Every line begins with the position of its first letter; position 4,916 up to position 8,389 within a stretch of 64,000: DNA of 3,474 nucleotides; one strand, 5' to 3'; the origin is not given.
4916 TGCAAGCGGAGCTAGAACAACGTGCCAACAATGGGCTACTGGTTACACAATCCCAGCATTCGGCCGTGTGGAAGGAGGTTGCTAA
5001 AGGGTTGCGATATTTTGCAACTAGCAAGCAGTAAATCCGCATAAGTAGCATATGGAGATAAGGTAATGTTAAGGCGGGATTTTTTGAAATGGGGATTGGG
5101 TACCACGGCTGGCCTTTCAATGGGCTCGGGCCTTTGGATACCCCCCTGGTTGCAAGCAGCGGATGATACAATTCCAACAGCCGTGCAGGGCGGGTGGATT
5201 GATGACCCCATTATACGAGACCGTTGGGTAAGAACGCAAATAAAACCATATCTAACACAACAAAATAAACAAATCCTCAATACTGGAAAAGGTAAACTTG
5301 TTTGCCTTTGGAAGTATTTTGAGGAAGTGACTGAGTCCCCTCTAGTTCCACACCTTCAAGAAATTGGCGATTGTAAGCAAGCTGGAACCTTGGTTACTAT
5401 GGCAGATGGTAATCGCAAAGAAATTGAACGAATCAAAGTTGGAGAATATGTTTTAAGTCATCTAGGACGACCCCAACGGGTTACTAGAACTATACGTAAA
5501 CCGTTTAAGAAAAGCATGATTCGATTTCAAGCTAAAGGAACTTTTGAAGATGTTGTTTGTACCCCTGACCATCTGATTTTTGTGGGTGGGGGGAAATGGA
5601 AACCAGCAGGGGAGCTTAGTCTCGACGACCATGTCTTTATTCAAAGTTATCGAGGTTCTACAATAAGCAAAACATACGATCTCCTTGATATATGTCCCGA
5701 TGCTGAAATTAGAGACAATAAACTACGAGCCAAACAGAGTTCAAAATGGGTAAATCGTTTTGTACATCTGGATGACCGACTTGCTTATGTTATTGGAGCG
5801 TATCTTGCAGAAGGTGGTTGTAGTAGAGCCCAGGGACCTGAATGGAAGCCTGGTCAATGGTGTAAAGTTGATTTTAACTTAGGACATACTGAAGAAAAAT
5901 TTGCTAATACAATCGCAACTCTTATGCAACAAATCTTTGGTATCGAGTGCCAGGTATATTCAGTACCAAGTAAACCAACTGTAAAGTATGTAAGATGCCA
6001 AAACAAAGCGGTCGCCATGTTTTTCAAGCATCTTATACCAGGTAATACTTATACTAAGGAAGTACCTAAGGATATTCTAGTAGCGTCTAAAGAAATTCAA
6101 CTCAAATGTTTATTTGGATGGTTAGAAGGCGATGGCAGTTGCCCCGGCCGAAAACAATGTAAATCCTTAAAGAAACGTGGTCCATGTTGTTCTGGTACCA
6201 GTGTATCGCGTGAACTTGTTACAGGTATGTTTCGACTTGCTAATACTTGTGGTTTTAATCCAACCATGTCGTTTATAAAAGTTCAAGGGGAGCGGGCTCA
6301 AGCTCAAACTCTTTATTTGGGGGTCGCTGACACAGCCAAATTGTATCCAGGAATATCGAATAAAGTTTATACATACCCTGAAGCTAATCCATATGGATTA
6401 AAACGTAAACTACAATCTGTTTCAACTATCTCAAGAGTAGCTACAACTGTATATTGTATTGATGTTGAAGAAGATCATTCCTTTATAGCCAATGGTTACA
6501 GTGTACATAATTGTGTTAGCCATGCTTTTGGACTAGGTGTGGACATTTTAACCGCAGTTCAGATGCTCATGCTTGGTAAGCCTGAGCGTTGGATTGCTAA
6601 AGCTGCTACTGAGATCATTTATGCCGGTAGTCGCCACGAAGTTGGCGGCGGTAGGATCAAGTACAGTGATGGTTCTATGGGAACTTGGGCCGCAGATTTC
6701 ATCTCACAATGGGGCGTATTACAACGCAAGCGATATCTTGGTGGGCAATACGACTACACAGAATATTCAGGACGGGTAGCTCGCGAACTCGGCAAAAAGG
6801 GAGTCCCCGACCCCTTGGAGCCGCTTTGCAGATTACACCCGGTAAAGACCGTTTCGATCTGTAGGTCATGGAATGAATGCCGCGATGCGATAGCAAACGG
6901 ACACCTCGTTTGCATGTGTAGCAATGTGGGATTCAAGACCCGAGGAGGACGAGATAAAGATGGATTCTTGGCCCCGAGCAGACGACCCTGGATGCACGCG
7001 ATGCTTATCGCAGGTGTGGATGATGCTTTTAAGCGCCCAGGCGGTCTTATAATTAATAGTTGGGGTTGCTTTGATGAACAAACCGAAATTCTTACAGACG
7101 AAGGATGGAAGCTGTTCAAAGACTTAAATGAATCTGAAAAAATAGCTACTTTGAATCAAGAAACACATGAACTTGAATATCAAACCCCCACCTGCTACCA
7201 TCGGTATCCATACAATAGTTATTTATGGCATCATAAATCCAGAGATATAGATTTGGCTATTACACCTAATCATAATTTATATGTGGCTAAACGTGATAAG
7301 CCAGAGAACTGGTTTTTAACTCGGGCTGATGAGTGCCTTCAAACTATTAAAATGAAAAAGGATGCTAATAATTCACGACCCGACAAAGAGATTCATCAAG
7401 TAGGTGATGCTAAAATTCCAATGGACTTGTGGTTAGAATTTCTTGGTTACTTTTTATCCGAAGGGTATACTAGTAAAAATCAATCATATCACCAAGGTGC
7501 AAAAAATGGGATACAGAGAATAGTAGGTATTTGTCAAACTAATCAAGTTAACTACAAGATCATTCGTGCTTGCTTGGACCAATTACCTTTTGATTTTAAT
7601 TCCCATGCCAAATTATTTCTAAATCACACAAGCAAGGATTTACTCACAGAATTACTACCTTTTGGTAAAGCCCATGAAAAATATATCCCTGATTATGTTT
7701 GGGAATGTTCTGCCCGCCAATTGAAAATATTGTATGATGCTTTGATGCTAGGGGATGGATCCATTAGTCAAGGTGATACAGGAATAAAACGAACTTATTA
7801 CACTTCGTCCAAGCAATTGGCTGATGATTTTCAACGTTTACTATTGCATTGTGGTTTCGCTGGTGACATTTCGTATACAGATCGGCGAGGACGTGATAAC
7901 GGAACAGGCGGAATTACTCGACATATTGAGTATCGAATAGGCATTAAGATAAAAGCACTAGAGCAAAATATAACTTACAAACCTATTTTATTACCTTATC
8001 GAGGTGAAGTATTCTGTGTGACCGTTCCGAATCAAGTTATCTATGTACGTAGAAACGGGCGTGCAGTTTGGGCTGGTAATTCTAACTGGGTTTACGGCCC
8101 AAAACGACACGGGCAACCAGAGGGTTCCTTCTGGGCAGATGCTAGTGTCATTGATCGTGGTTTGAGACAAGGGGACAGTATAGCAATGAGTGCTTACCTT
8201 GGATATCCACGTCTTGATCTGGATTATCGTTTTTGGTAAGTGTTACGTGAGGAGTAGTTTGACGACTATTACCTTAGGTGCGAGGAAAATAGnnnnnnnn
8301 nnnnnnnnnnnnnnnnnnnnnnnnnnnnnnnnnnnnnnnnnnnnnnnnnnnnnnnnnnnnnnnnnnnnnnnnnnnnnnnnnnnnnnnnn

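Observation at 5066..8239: Tat-exported papain-like peptidase whose gene carries two full-size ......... inteins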

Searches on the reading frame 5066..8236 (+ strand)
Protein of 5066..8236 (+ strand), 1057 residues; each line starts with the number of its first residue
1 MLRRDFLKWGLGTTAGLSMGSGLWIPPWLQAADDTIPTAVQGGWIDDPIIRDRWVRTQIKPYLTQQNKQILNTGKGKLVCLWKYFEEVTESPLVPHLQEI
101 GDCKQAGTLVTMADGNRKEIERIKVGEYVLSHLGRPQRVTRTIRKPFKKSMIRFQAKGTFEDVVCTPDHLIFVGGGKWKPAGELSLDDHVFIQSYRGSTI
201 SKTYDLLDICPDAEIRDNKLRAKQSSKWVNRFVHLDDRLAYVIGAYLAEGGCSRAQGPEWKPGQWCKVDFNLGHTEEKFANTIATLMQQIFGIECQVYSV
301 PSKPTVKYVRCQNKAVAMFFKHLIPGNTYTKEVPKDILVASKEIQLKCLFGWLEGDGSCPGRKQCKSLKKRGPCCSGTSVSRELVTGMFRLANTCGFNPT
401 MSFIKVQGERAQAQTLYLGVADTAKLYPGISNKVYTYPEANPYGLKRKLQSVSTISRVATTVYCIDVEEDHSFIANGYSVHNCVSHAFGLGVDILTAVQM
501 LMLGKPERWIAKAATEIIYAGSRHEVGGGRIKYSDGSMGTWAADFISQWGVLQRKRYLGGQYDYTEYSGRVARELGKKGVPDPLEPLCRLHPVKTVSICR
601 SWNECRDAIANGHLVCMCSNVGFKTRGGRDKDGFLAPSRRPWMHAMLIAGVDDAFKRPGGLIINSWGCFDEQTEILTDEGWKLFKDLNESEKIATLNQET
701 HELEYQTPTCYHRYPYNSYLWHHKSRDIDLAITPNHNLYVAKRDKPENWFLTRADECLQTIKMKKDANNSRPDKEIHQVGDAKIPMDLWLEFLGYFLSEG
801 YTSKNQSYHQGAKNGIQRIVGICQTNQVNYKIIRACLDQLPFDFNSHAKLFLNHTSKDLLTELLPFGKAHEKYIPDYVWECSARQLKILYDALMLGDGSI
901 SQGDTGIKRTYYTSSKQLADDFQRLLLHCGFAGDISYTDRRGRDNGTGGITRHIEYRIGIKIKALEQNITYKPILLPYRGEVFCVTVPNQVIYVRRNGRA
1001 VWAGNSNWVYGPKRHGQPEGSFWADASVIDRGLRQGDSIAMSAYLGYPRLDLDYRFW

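Call 4: search_protein_families(library=pfam, max_evalue=1, proteins=[window:5066-8236:+])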
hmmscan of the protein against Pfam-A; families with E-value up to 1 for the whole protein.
window:5066-8236:+ (1057 aa): 8 families
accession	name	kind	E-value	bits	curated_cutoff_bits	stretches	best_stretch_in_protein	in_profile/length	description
PF14528.11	LAGLIDADG_3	-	1.5e-11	44.8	22.5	1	893-947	10-63/82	LAGLIDADG-like domain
PF14890.11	Intein_splicing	-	3.1e-11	43.8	35.8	1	111-482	17-155/155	Intein splicing domain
PF05203.21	Hom_end_hint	-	8.6e-07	29.6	32.1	1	103-144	1-42/228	Hom_end-associated Hint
PF01079.26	Hint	-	3.4e-06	27.2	29.7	2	100-175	10-90/213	Hint module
PF13403.11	Hint_2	-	0.00083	20.2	28.4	1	103-152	2-50/147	Hint domain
PF14623.11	Vint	-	0.0014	18.9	27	1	103-179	2-71/166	Hint-domain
PF10518.14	TAT_signal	-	0.0034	17.7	22.7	1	3-20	4-21/21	TAT (twin-arginine translocation) pathway signal sequence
PF14468.11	DUF4427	-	0.098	13.2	22.7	1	275-303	82-110/132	Protein of unknown function (DUF4427)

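Call 5: search_protein_families(library=ncbifam, max_evalue=1, proteins=[window:5066-8236:+])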
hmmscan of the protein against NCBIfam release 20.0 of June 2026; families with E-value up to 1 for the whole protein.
window:5066-8236:+ (1057 aa): 13 families
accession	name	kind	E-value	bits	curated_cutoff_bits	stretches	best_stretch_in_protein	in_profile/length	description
NF038098.1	GyrA_w_intein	exception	1.4e-10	39.8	1850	2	857-934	308-385/1232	intein-containing DNA gyrase subunit A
NF005852.0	PRK07773.1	equivalog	2.3e-10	39.4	780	1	860-943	585-672/886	replicative DNA helicase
NF011303.0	PRK14715.1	equivalog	8.4e-10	36.4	1585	2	784-944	1115-1271/1627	DNA-directed DNA polymerase II large subunit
TIGR01443.1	intein_Cterm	domain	5.6e-07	29.6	15.6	1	462-483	2-24/24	intein C-terminal splicing region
NF045703.1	rSAM_Tes_intein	exception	6.1e-06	24.3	1700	2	308-484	424-612/1040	tetraether lipid synthase Tes, intein-containing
NF007072.0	PRK09519.1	equivalog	0.00011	20.8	1024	1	867-936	440-513/790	intein-containing recombinase RecA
NF011491.0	PRK14898.1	equivalog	0.00018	19.7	783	1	183-361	186-353/860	DNA-directed RNA polymerase subunit A''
TIGR01445.1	intein_Nterm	domain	0.00022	22.2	24.5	1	668-740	1-83/83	intein N-terminal splicing region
NF038162.1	RtcB_rel_intein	exception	0.0068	14.4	1150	1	447-483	542-579/961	intein-containing RtcB family protein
NF038136.1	rSAM_Rv_intein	exception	0.028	13.3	700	1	103-484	76-336/574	intein-containing Rv2578c family radical SAM protein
NF052663.1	RtcB_rel_intein2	exception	0.073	11.9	1050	0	446-487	274-315/626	intein-containing RctB family protein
NF006207.0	PRK08332.1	equivalog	0.19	8.9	2400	0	460-484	1219-1243/1684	vitamin B12-dependent ribonucleotide reductase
NF011302.0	PRK14714.1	equivalog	0.3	8.5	1791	0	446-483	1064-1101/1350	DNA-directed DNA polymerase II large subunit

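Call 80: find_encoding_contigs(protein=window:5066-8236:+, flank=2000, max_places=3)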
Protein window:5066-8236:+ (1057 aa): no gene with exactly this product is on record in the collection.

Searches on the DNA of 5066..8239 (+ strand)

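Call 17: search_dna_similar(query=window:5066-8239:+, collection=phages, mode=distant)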
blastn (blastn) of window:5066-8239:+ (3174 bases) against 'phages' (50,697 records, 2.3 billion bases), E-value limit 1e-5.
No match.

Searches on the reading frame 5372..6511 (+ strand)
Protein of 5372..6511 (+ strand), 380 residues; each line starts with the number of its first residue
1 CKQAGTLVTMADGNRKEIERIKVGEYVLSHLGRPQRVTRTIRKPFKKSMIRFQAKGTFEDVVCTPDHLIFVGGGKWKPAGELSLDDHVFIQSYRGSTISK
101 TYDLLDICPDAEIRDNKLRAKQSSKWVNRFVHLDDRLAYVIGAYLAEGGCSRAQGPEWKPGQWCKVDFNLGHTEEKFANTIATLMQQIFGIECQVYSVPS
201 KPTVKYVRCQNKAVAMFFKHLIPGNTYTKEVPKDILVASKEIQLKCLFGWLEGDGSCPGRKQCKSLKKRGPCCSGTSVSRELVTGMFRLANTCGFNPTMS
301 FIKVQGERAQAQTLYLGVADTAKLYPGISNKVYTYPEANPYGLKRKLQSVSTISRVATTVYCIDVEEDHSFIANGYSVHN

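Call 4: search_protein_families(library=pfam, max_evalue=1, proteins=[window:5372-6511:+])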
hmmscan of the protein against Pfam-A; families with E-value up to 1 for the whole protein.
window:5372-6511:+ (380 aa): 7 families
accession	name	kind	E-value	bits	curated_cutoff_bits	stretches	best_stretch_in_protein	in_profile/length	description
PF14890.11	Intein_splicing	-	2.2e-10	41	35.8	1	13-380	21-155/155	Intein splicing domain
PF05203.21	Hom_end_hint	-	2.8e-07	31.2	32.1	1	1-43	1-43/228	Hom_end-associated Hint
PF14623.11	Vint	-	0.0011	19.2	27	1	1-77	2-71/166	Hint-domain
PF14528.11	LAGLIDADG_3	-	0.0097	16.6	22.5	0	136-217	3-77/82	LAGLIDADG-like domain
PF14468.11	DUF4427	-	0.026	15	22.7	1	167-201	77-110/132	Protein of unknown function (DUF4427)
PF01079.26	Hint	-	0.032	14.2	29.7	1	2-73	14-90/213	Hint module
PF13403.11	Hint_2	-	0.11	13.3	28.4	1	1-50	2-50/147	Hint domain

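Call 36: search_solved_structures(query=window:5372-6511:+, max_evalue=0.01, show_alignments=1)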
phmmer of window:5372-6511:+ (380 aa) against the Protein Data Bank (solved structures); distinct sequences matched with E-value up to 0.01: 3.
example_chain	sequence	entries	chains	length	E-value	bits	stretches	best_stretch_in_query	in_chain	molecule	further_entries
7cfv_A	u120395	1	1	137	0.0017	20.5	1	337-380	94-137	Spl DnaX mini-intein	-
6mx6_A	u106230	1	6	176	0.0063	18.7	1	1-74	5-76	Pre-mRNA-processing-splicing factor 8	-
6owu_A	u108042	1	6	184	0.007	18.5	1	1-73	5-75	PRP8 protein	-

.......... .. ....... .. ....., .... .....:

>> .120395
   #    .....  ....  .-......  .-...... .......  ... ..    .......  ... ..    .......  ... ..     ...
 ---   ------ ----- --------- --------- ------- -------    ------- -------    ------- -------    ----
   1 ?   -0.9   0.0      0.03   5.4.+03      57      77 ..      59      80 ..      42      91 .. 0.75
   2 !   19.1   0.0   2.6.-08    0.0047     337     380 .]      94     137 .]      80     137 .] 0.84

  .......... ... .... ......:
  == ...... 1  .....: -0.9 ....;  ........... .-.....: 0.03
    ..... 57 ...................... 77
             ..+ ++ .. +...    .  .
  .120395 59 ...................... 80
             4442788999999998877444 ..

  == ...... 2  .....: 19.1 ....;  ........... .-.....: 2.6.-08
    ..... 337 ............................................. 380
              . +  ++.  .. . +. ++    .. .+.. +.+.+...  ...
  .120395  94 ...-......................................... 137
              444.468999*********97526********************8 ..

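Call 78: find_homologous_proteins(query=window:5372-6511:+, max_evalue=0.001)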
Query window:5372-6511:+ (380 aa): 3 proteins with E <= 0.001 among 1618 candidates.
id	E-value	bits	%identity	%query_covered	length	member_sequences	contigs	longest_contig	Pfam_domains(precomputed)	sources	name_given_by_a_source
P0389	1.3e-39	154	32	100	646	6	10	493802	PF05203.22,PF14890.12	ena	-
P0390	1.4e-38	151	32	100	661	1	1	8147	PF05203.22,PF14890.12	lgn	-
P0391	1.4e-15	75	43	18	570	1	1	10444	PF05203.22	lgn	-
